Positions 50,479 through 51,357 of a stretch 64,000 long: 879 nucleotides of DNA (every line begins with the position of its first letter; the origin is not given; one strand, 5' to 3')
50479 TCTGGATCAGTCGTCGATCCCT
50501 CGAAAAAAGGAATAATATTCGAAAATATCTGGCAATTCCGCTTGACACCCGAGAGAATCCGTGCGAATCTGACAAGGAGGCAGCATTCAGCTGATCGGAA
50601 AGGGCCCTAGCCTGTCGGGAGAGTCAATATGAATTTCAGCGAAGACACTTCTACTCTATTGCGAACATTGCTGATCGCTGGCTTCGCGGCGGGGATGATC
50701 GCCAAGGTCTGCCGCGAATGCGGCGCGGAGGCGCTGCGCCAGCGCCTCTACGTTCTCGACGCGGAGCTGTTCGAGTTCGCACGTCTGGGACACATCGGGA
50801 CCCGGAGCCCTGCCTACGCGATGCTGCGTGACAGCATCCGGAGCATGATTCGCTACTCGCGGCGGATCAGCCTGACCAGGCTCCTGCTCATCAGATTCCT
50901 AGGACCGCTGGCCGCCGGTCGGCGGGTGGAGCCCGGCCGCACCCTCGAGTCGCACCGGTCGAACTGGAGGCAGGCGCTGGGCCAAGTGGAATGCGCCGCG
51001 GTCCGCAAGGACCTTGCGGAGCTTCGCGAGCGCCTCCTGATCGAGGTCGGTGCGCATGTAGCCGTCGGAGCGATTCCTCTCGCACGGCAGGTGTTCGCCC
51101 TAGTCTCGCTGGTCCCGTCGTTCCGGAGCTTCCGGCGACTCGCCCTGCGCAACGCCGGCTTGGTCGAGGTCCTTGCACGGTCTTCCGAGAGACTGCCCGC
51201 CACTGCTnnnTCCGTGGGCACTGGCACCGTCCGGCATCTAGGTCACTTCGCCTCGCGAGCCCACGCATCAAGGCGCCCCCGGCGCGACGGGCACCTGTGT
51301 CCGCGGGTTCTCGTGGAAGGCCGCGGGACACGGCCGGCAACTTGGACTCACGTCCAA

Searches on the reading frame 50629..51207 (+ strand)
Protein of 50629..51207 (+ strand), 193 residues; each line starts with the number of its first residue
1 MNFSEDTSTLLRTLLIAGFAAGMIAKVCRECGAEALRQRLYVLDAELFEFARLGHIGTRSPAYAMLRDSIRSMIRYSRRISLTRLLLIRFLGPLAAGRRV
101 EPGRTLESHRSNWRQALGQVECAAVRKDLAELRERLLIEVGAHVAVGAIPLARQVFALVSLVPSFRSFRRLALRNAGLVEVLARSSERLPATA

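Call 62: find_encoding_contigs(protein=window:50629-51207:+, flank=10000, max_places=5)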
Protein window:50629-51207:+ (193 aa): no gene with exactly this product is on record in the collection.
